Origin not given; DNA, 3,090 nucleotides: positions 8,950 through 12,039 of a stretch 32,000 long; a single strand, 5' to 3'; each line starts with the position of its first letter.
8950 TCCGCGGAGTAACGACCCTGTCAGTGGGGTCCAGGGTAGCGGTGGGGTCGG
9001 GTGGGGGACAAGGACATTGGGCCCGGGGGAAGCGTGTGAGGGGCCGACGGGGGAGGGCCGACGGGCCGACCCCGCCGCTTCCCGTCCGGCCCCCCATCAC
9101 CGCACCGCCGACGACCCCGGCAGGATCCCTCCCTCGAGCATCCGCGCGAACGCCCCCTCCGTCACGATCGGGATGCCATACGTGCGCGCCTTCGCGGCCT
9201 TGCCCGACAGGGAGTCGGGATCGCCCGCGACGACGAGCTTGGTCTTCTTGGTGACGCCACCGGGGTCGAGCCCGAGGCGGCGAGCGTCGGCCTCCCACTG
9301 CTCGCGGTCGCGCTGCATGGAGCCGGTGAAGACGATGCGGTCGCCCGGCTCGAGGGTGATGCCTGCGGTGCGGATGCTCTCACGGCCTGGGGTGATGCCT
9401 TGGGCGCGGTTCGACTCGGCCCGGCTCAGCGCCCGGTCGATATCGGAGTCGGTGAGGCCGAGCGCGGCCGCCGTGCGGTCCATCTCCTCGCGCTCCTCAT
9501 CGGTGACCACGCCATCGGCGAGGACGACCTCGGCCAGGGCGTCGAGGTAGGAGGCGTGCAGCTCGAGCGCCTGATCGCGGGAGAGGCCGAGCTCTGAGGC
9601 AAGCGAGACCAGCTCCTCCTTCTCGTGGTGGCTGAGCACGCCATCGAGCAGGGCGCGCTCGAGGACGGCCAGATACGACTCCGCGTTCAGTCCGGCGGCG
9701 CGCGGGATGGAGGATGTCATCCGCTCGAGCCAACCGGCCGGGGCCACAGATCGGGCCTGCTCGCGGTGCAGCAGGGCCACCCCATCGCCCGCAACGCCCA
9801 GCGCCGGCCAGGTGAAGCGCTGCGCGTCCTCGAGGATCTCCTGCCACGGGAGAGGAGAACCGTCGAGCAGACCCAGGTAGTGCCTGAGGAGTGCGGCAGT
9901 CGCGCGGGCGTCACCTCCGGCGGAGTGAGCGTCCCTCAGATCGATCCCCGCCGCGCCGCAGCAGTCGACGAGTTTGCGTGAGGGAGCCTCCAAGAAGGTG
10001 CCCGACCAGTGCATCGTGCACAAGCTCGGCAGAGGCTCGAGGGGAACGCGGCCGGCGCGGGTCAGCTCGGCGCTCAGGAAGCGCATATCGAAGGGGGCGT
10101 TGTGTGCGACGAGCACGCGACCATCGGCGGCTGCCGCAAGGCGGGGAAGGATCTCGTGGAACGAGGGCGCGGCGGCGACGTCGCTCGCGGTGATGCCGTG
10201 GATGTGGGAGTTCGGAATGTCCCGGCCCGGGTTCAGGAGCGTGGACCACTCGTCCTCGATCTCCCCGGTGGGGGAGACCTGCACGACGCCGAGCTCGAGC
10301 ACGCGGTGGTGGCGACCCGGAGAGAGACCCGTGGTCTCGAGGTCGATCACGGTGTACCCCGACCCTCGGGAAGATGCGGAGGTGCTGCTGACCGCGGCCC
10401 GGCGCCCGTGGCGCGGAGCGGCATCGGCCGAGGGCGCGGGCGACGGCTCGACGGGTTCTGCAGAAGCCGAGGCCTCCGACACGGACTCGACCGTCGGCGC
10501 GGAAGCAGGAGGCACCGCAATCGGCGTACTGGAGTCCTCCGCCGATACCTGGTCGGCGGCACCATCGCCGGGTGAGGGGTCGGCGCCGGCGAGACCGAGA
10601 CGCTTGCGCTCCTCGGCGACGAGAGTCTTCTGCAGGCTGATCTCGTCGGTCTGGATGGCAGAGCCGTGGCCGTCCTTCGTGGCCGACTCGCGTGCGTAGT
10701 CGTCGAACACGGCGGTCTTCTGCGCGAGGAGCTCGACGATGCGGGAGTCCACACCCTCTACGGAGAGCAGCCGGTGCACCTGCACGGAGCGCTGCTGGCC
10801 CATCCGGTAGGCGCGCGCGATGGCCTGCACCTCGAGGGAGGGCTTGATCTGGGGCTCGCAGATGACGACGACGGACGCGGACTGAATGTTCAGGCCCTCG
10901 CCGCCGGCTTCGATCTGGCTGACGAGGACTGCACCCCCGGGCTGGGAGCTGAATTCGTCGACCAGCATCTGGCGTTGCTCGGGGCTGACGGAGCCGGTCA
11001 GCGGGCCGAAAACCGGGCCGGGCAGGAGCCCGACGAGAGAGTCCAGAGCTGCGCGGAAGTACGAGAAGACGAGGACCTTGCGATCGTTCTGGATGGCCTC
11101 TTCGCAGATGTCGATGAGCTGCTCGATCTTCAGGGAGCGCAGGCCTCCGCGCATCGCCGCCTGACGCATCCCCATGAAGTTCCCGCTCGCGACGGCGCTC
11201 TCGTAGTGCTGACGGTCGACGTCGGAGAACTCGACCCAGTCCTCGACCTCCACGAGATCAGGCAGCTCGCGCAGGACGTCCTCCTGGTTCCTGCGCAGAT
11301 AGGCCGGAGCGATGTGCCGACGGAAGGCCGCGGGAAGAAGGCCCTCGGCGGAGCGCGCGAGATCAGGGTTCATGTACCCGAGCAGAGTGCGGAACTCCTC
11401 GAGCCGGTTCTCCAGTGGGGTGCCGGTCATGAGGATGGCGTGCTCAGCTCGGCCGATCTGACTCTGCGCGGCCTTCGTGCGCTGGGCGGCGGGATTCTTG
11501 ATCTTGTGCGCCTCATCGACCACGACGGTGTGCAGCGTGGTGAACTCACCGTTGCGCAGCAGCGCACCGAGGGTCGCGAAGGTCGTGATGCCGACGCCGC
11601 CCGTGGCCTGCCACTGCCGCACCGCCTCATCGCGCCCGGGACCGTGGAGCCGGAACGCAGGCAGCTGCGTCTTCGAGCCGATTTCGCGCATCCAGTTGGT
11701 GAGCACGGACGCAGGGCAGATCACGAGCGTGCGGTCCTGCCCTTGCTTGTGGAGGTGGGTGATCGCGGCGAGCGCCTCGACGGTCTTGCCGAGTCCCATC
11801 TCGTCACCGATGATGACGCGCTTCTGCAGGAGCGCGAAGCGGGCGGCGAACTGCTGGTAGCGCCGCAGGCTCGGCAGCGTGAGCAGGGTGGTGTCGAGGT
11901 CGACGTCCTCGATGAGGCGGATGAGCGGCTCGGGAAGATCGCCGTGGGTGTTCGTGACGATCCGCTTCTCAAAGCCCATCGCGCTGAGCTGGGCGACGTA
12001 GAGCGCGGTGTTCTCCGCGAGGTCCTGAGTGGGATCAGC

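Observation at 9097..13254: Single-polypeptide SNF2 ATPase - DEDDh exonuclease - TerB - BRCT fusion flanking the BREX locus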

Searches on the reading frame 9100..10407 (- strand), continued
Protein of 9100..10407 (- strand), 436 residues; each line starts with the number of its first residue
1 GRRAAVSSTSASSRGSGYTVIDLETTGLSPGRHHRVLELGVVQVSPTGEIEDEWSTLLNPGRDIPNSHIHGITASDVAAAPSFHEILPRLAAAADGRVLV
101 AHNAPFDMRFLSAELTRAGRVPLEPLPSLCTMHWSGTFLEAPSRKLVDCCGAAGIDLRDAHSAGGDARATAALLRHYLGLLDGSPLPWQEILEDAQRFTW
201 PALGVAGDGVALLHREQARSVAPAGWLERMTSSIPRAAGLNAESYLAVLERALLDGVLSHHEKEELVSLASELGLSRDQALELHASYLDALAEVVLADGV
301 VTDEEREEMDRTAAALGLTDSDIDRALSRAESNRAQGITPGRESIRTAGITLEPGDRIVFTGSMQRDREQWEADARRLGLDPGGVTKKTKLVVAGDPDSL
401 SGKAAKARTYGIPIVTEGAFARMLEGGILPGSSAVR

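Call 61: search_dna_similar(query=window:9100-10407:-, collection=phages, mode=protein, max_rows=15)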
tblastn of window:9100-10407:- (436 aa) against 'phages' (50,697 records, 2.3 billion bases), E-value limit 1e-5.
Records with a match: 184; places in all: 185; records where one place covers at least 80% of the query: 0.
Best place of each record, by identity: <60% 184.
By first word of the organism name: Flavobacterium 32; Bacteriophage 20; Clostridium 20; Streptococcus 15; Staphylococcus 13; Paenibacillus 13; Bacillus 12; Listeria 11; Vibrio 7; Ralstonia 5; and 14 more.
By host as written in the record: - 32; Flavobacterium psychrophilum 950106-1/1 13; Staphylococcus aureus 11; Listeria monocytogenes 11; Paenibacillus larvae 11; Clostridium difficile 8; Flavobacterium psychrophilum FPS-F15 6; Bacillus subtilis 3; and 68 more.
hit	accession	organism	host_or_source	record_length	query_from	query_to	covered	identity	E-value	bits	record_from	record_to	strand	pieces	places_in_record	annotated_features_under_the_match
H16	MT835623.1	Bacteriophage sp.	human fecal samples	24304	18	180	37%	45.1%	2e-31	133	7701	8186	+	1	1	record has no annotation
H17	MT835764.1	Bacteriophage sp.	human fecal samples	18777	20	201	42%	35.3%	6e-9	64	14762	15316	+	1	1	record has no annotation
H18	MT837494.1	Bacteriophage sp.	human fecal samples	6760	18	182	38%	36.3%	8e-19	95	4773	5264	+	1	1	record has no annotation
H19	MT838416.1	Bacteriophage sp.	human fecal samples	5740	18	182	38%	36.3%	1e-18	94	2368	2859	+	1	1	record has no annotation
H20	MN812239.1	Flavobacterium phage vB_FspS_tant8-1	Flavobacterium sp. LMO8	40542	20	211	44%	31.1%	5e-12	74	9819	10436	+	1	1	exonuclease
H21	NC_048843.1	Flavobacterium phage vB_FspS_tant8-1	Flavobacterium sp. LMO8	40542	20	211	44%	31.1%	5e-12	74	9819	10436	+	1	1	DNA polymerase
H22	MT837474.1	Bacteriophage sp.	human fecal samples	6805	19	229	48%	28.2%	7e-9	64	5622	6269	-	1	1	record has no annotation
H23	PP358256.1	Ralstonia phage PY059YO380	Ralstonia solanacearum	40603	20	174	36%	37.1%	4e-10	68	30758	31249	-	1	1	hypothetical protein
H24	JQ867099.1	Croceibacter phage P2559S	Croceibacter atlanticus HTCC2559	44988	20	210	44%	29.7%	5e-9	65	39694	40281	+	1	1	DNA polymerase III epsilon subunit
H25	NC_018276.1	Croceibacter phage P2559S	Croceibacter atlanticus HTCC2559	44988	20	210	44%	29.7%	5e-9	65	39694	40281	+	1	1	DNA polymerase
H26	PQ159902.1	Helicobacter phage Pt11470_1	Helicobacter pylori Pt11470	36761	18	174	36%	35.8%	5e-13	77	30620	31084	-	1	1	exonuclease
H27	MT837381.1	Bacteriophage sp.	human fecal samples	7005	18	181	38%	34.1%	8e-13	76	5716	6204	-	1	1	record has no annotation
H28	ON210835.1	Bacillus phage 268TH002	Bacillus subtilis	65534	18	195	41%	31.3%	5e-14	81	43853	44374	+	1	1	62: DNA polymerase III subunit epsilon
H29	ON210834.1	Bacillus phage 268TH007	Bacillus subtilis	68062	18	195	41%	31.3%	5e-14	81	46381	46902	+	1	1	66: DNA polymerase III subunit epsilon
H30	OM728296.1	Bacillus phage vB_BsuM-Goe26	Bacillus subtilis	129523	18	195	41%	31.3%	3e-13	78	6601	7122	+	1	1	dinG: 3'-5' exonuclease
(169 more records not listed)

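Call 62: get_annotated_region(hit=H1, flank=8000)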
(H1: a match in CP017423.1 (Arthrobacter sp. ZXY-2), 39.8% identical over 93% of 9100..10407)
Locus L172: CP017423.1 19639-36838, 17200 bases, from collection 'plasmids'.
description: Arthrobacter sp. ZXY-2 plasmid pZXY22, complete sequence
organism: Arthrobacter sp. ZXY-2 (NCBI taxid 1806905)
taxonomy: Bacteria; Actinomycetota; Actinomycetes; Micrococcales; Micrococcaceae; Arthrobacter; Arthrobacter sp. ZXY-2
host: -; source: whole organism,soil; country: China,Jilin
typing (MOB-suite, as given by PLSDB): conjugative; replicon rep_cluster_1547; relaxase MOBP; mating-pair formation MPF_T
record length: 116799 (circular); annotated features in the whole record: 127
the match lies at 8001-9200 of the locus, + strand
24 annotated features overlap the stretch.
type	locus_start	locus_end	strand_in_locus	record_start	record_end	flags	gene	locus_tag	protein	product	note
CDS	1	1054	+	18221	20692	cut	bglX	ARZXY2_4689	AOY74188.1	glycosyl hydrolase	-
CDS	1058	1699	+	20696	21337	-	-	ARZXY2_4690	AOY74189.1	TetR family transcriptional regulator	-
CDS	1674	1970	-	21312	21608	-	-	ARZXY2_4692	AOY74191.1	hypothetical protein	-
CDS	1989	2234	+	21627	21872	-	-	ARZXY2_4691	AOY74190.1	hypothetical protein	-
CDS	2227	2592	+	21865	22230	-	yidH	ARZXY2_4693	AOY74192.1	Inner membrane protein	-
CDS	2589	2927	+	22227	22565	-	-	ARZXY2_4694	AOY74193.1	hypothetical protein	-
CDS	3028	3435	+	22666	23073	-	-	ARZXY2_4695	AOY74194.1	hypothetical protein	-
CDS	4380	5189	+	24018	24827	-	-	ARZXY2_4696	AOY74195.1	hypothetical protein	-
CDS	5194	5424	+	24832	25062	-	-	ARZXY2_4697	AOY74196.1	hypothetical protein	-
CDS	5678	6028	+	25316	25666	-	-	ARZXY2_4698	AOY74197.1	hypothetical protein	-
CDS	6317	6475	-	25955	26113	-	-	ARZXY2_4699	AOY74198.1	hypothetical protein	-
CDS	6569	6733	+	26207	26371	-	-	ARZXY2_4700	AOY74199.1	hypothetical protein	-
CDS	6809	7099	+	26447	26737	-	-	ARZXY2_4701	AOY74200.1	hypothetical protein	-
CDS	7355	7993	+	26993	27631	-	-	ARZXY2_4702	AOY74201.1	hypothetical protein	-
CDS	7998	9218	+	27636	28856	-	dnaQ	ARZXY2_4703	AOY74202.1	bifunctional ATP-dependent DNA helicase/DNA polymerase III subunit epsilon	-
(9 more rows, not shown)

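Call 79: search_protein_families(library=pfam, alignment_id=A2, max_evalue=0.01)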
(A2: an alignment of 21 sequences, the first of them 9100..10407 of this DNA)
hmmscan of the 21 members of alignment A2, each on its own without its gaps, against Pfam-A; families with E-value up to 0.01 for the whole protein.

A. member 1, window:9100-10407:- (436 aa): 3 families
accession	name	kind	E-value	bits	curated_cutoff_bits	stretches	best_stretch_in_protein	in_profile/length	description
PF00929.31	RNase_T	-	3.8e-26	93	24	1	20-174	2-164/164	Exonuclease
PF05099.18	TerB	-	2.7e-06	28.1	24.4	1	287-326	77-116/118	Tellurite resistance protein TerB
PF00533.33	BRCT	-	0.00016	22.2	21.3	1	358-418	11-72/78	BRCA1 C Terminus (BRCT) domain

B. families by the number of members that match (of 21 scanned): 8 families
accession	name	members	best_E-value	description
PF00929.31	RNase_T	21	1.4e-29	Exonuclease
PF05099.18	TerB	20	2.5e-07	Tellurite resistance protein TerB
PF00533.33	BRCT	15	1.1e-06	BRCA1 C Terminus (BRCT) domain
PF16473.11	Rv2179c-like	11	9.4e-05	3'-5' exoribonuclease Rv2179c-like domain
PF12738.14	PTCB-BRCT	2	0.00058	twin BRCT domain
PF21762.3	DEDDh_C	1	0.0013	DNA polymerase III subunit epsilon-like, C-terminal domain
PF19474.4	DUF6011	1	0.0014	Family of unknown function (DUF6011)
PF13550.12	Phage-tail_3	1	0.0044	Putative phage tail protein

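Call 90: search_protein_families(library=padloc, proteins=[window:9100-10407:-], max_evalue=0.01)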
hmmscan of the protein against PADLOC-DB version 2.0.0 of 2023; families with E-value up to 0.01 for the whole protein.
window:9100-10407:- (436 aa): 3 families
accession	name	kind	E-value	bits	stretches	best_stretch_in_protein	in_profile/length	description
PDLC05027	PDC-S48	-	1.6e-156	519.5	1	16-425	4-406/411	-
PDLC05028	PDC-S48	-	8.8e-75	250.2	1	10-425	12-412/512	-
PDLC01247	DEDDh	-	4.8e-37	125.7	1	20-174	2-138/139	"CAS-I,CAS-II,CAS-III,CAS-IV,CAS-V,CAS-VI; associated"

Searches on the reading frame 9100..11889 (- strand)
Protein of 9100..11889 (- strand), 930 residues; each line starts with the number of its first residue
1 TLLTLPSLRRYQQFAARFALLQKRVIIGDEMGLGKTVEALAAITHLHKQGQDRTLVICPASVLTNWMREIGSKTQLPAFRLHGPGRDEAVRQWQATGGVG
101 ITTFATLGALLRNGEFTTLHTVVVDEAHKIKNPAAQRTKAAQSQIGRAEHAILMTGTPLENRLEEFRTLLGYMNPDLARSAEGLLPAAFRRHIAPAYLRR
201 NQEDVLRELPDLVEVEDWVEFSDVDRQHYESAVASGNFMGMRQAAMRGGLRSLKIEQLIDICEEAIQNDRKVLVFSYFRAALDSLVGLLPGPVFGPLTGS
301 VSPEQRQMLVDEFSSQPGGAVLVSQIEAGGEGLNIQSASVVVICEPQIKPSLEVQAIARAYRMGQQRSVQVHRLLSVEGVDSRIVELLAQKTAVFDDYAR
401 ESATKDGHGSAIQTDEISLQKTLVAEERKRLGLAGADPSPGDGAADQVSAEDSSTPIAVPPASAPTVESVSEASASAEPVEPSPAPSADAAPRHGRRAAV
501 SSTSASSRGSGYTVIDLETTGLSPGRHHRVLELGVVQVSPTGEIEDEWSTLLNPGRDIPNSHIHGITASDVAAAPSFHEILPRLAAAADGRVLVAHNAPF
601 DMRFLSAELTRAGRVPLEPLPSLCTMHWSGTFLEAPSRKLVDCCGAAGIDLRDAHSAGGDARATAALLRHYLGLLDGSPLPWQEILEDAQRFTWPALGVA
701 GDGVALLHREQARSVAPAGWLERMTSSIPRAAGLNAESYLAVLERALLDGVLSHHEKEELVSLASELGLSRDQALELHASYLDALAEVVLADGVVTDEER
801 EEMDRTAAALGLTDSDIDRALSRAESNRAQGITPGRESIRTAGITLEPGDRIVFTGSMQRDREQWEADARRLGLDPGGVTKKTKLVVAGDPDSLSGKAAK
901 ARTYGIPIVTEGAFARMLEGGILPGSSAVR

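Call 86: search_protein_representatives(protein=window:9100-11889:-)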
Query: 930 residues. Proteins with E-value up to 0.001 (for the whole library): 93302; up to 1e-10: 43910; up to 1e-30: 5972. The best 150 are listed.
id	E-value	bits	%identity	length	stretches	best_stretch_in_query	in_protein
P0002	0.0e+00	2044.3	100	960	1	1-930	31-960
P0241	0.0e+00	1133.5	61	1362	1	3-917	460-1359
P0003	0.0e+00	1083.1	59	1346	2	3-470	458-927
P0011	4.0e-180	617.5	64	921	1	1-436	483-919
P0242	4.3e-149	514.8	58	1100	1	6-460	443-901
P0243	4.9e-147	508.0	56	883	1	3-433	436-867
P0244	1.3e-145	503.3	57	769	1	7-431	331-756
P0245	1.3e-145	503.3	57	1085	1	7-432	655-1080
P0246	6.2e-144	497.8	56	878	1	6-433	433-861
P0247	6.8e-144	497.6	56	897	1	6-442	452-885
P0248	3.2e-143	495.4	58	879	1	4-431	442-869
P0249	3.7e-143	495.2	57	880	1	7-431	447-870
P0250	7.8e-143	494.1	54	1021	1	4-488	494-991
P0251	1.5e-142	493.2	57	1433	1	6-432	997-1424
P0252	2.9e-142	492.2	57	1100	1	7-442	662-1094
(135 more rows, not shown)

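Call 87: find_encoding_contigs(protein=P0241, flank=10000, max_places=3)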
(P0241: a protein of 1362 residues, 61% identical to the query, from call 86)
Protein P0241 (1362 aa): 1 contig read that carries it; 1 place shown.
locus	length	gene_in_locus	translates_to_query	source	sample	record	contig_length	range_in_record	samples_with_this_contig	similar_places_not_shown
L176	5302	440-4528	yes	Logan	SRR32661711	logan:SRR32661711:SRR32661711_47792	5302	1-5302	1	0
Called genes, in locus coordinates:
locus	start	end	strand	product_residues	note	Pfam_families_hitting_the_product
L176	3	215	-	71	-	?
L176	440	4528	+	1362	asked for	PF00176:SNF2-rel_dom, PF00270:DEAD, PF04851:ResIII, PF00271:Helicase_C, PF00929:RNase_T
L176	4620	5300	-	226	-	?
